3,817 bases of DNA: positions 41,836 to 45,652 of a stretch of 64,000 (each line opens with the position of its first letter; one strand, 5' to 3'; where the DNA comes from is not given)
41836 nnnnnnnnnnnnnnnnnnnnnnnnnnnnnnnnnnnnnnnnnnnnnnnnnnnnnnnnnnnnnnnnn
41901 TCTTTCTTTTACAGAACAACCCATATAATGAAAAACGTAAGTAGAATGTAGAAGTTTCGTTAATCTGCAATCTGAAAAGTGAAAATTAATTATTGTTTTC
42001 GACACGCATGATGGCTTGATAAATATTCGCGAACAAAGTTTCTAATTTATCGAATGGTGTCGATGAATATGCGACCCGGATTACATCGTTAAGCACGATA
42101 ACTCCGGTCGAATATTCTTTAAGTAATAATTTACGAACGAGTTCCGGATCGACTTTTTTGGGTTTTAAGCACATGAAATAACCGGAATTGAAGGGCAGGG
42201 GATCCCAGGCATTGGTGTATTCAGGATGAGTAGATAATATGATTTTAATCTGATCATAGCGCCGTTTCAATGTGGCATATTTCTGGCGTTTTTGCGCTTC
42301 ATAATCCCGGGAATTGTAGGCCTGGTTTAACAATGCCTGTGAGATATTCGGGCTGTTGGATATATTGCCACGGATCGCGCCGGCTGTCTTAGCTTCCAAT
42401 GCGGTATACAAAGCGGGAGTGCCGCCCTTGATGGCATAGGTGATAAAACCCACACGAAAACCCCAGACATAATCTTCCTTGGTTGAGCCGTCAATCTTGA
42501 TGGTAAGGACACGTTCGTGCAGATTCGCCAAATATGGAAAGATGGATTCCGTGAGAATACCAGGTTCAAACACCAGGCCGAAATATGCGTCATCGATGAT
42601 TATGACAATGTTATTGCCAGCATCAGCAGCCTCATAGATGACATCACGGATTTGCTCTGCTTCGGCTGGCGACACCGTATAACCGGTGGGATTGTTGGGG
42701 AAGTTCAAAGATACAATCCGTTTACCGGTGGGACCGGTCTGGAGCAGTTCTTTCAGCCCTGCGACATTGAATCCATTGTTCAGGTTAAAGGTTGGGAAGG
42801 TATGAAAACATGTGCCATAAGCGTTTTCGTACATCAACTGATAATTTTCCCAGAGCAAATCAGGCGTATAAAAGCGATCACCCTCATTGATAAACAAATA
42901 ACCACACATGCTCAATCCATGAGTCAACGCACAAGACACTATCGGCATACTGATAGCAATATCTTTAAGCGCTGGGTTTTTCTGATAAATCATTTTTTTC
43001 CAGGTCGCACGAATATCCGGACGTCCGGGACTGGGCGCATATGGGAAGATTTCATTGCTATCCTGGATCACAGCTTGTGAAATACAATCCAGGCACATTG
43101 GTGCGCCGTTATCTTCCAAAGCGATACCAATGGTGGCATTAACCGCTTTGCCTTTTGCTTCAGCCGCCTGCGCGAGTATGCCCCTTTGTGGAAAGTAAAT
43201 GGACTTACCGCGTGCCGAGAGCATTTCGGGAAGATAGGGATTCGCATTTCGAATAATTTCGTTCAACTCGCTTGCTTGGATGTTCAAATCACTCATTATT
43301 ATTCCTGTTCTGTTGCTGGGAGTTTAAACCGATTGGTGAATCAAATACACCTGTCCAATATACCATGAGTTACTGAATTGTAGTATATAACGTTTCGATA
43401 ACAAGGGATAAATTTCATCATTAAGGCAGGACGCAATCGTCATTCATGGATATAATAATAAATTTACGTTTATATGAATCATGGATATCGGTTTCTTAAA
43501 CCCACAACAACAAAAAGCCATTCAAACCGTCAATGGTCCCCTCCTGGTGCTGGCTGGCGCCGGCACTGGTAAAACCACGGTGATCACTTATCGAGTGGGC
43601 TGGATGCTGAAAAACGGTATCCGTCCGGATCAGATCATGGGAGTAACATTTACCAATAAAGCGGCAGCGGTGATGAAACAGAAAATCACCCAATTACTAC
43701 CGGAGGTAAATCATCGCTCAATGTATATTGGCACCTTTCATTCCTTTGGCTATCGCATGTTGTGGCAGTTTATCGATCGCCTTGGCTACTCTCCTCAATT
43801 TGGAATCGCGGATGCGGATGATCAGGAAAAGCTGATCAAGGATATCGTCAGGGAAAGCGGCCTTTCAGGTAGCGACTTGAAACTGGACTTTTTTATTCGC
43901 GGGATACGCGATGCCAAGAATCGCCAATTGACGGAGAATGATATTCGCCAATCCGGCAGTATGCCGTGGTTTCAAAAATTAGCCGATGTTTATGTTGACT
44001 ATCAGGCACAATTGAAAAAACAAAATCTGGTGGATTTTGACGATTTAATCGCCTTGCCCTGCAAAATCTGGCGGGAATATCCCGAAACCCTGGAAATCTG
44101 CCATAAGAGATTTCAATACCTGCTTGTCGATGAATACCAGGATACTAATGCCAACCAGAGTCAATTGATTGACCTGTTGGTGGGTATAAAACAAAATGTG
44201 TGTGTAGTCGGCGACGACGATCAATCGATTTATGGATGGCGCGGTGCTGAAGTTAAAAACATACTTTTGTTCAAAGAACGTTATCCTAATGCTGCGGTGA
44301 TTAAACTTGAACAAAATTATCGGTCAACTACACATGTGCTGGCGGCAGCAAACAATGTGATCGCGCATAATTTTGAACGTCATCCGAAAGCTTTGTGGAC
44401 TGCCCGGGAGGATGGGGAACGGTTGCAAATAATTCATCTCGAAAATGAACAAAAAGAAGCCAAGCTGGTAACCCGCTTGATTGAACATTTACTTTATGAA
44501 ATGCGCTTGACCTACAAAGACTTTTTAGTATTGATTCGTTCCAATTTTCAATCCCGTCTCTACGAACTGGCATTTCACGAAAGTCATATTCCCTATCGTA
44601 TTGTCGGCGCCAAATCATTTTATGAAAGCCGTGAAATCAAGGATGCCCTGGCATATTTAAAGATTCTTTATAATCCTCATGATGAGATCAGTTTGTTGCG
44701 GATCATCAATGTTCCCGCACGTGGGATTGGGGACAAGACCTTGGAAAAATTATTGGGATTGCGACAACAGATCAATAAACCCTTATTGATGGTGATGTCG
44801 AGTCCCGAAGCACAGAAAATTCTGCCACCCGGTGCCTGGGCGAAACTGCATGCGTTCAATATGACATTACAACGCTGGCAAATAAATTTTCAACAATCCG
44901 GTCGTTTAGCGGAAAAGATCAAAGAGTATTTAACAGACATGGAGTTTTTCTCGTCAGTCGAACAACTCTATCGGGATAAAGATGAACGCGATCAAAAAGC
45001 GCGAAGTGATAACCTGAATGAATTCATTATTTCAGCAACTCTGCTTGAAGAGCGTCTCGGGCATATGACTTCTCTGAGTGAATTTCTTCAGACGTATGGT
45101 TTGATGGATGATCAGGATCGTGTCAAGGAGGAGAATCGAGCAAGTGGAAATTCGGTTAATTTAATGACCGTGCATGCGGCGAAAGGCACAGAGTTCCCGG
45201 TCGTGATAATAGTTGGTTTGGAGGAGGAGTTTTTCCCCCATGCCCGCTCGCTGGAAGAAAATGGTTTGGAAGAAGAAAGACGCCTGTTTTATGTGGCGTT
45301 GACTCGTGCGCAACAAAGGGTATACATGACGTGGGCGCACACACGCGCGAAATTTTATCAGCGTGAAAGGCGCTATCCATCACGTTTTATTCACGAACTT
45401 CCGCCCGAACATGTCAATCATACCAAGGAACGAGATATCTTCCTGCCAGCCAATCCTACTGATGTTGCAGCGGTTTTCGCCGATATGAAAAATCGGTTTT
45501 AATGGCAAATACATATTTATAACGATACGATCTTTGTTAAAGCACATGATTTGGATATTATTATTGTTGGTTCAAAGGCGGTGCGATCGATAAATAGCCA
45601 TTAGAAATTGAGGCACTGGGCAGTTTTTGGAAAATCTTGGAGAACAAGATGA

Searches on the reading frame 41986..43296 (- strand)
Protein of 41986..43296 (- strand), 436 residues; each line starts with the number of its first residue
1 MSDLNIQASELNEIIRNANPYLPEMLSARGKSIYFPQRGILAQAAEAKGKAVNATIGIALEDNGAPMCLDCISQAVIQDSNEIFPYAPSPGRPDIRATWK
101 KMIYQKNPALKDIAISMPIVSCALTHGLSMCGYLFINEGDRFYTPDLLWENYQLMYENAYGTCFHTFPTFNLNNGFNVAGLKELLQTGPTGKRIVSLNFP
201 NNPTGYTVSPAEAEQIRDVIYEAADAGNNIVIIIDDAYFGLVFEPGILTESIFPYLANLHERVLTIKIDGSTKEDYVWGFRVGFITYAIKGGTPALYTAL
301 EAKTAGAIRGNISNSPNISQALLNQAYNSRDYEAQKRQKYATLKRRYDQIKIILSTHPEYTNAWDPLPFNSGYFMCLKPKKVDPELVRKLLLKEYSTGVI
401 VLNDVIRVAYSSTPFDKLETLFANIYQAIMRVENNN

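Call 8: find_encoding_contigs(protein=window:41986-43296:-, flank=10000, max_places=10)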
Protein window:41986-43296:- (436 aa): no gene with exactly this product is on record in the collection.

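Call 10: find_related_loci(query=window:41986-43296:-, collection=genome_contigs, flank=10000)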
Query window:41986-43296:- (436 aa) in genome_contigs; peptide patterns used: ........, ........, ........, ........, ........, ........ (x = any residue, [..] = any of these).
600 stretches matched a pattern (row limit reached: there are more); 592 encode a relative of the query (tblastn E <= 1e-3); the best 80 are kept; 80 distinct loci.
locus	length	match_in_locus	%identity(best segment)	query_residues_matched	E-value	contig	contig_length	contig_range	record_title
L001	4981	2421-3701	61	4-431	0e+0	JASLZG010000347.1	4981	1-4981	MAG: Lentisphaeria bacterium isolate ETNP2_MAG_64 NODE_347_length_4981_cov_2.990620, whole genome shotgun sequence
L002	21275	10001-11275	60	4-428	2e-173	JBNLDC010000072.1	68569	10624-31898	MAG: Chitinispirillaceae bacterium isolate C1C2.bin.6.orig k141_2009427, whole genome shotgun sequence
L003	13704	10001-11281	58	1-428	4e-173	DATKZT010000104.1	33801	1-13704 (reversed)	MAG TPA_asm: Sedimentisphaerales bacterium isolate SMAG_U14252 k141_4948496, whole genome shotgun sequence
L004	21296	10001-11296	61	1-433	8e-173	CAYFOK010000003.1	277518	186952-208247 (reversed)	MAG TPA_asm: uncultured Candidatus Scalindua sp. isolate ERP019367_co2_59 genome assembly, contig: NODE_34_length_277518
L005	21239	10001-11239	60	7-420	9e-171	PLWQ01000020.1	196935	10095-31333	MAG: Fibrobacteres bacterium isolate fen_1185 73.20120800_E1D.40_contig_447, whole genome shotgun sequence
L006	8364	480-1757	59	4-429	2e-169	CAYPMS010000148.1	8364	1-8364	MAG TPA_asm: uncultured Fibrobacter sp. isolate SRP167436_co1_203 genome assembly, contig: NODE_14332_length_8364_cov_18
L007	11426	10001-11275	56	4-428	1e-166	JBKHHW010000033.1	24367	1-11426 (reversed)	MAG: Chitinispirillaceae bacterium isolate D1M07_6 NODE_822_length_24367_cov_14.996915, whole genome shotgun sequence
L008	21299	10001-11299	55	4-436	1e-165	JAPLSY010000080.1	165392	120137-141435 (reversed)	MAG: Kiritimatiellaeota bacterium isolate LacPavin_0419_WC90_MAG_56_158 LacPavin_0419_WC90_scaffold_399826, whole genome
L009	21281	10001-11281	59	4-428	4e-164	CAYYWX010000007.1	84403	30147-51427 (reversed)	MAG TPA_asm: uncultured Verrucomicrobiota bacterium isolate SRP062349_co5_140 genome assembly, contig: NODE_37_length_84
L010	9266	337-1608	57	4-428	3e-163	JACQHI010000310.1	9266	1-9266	MAG: Lentisphaerae bacterium isolate NC_groundwater_1095_Ag_S2p5_61_52 S_2p5_S6_coassembly_k141_3189999, whole genome sh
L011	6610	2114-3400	57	7-435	2e-163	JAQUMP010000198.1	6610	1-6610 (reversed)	MAG: Chitinivibrionales bacterium isolate STD1_157 NODE_39987_length_6610_cov_1.901743_Sandtown_D1, whole genome shotgun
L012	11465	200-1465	55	7-428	3e-162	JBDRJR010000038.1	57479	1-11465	MAG: Verrucomicrobiota bacterium isolate MEGAHIT-group-1.662 k141_8051403, whole genome shotgun sequence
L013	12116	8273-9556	57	1-428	2e-162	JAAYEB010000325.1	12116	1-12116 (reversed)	MAG: Fibrobacter sp. isolate AS06rmzACSIP_609 420691_AS06, whole genome shotgun sequence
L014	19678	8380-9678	57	3-428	2e-162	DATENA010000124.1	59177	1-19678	MAG TPA_asm: Fibrobacteria bacterium isolate SMAG_U8957 k141_1075422, whole genome shotgun sequence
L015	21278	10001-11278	56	4-428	5e-161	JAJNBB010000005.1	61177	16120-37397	MAG: Fibrobacteria bacterium isolate C_No_T20_A_bin.76 scaffold_232, whole genome shotgun sequence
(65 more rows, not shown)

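Call 37: search_protein_families(library=ncbifam, proteins=[window:41986-43296:-], max_evalue=0.00001)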
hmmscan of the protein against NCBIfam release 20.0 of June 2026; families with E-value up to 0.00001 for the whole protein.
window:41986-43296:- (436 aa): 21 families
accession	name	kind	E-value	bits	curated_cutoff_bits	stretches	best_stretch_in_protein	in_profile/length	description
NF006388.0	PRK08637.1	equivalog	2.2e-153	511.2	301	1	5-432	2-431/433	hypothetical protein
NF005305.0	PRK06836.1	equivalog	2e-12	47.1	376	1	72-330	56-301/396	pyridoxal phosphate-dependent aminotransferase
NF005744.0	PRK07568.1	subfamily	3.7e-11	42.5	389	1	41-286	21-248/398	pyridoxal phosphate-dependent aminotransferase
NF004975.0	PRK06348.1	equivalog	1.3e-10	40.8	549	1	40-286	17-247/384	pyridoxal phosphate-dependent aminotransferase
NF006719.0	PRK09257.1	subfamily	2.4e-10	40.1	377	1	45-355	22-326/397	aromatic amino acid transaminase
NF004770.0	PRK06108.1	subfamily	3.5e-10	39.3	422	1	86-287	69-258/396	pyridoxal phosphate-dependent aminotransferase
NF041364.1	GntC_guanitoxin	equivalog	4.4e-10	39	415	1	120-285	65-219/356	guanitoxin biosynthesis PLP-dependent (S)-gamma-hydroxy-L-arginine cyclodehydratase GntC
TIGR01264.1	tyr_amTase_E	equivalog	5.4e-10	38.7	474.25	1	79-288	62-257/403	tyrosine transaminase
NF006230.0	PRK08363.1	equivalog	1.1e-09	37.7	534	1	85-352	65-310/398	alanine aminotransferase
NF005817.0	PRK07683.1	equivalog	6.7e-09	34.9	575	1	50-286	29-246/387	aminotransferase A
TIGR03539.1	DapC_actino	equivalog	1.3e-07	31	355.65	1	167-346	115-279/357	succinyldiaminopimelate transaminase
NF006756.0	PRK09276.1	subfamily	2.1e-07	30.2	507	1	68-285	49-251/387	LL-diaminopimelate aminotransferase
NF004769.0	PRK06107.1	equivalog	2.3e-07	29.9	617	1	192-331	167-290/402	aspartate transaminase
NF006569.0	PRK09082.1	subfamily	8e-07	28.5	420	1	47-286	28-249/386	methionine aminotransferase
NF005588.0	PRK07309.1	equivalog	9.6e-07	28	576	1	86-286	63-250/391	pyridoxal phosphate-dependent aminotransferase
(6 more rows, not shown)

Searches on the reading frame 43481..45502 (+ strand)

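Call 37: search_protein_families(library=ncbifam, proteins=[window:43481-45502:+], max_evalue=0.00001)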
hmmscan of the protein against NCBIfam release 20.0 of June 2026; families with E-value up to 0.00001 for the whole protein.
window:43481-45502:+ (673 aa): 17 families
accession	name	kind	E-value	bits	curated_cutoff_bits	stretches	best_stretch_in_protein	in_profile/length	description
TIGR01073.1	pcrA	equivalog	4e-202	673.4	911.2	1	6-650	5-641/725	DNA helicase PcrA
TIGR01074.1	rep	equivalog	7.4e-187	622.6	951.45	1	6-653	2-646/668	DNA helicase Rep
NF008743.0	PRK11773.1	equivalog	2.8e-169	564.8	965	1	6-651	10-647/720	DNA helicase II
TIGR01075.1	uvrD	equivalog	5.6e-162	540.6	1144.45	1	6-651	5-642/715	DNA helicase II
NF008172.0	PRK10919.1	equivalog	6e-142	474.2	1168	1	6-654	3-647/673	DNA helicase Rep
TIGR02785.1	addA_Gpos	equivalog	1e-59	202.4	707.65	3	342-584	573-809/1234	helicase-exonuclease AddAB subunit AddA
NF008276.0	PRK11054.1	equivalog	1.1e-47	163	543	3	168-329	393-550/684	DNA helicase IV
TIGR02784.1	addA_alphas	equivalog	4.8e-39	134.5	860.75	3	340-579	578-797/1138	double-strand break repair helicase AddA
TIGR00609.1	recB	equivalog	2.4e-36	125.3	696.05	2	174-297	333-458/1175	exodeoxyribonuclease V subunit beta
NF010485.0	PRK13909.1-2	equivalog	9.1e-29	100.3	650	2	152-578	269-630/909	RecB-like helicase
NF010487.0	PRK13909.1-4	equivalog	6.2e-25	87.6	759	2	178-395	292-525/924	RecB-like helicase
NF041464.1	HelD_BACSU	equivalog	3.4e-14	51.7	419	1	209-339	545-670/779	RNA polymerase recycling motor HelD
NF010484.0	PRK13909.1-1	equivalog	9.7e-13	46.8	1074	0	23-73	10-60/945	RecB-like helicase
NF008128.0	PRK10876.1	equivalog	3.6e-11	41.5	1697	1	174-295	339-462/1181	exodeoxyribonuclease V subunit beta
NF010486.0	PRK13909.1-3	equivalog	1.7e-10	39.6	1109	0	212-318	332-447/921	RecB-like helicase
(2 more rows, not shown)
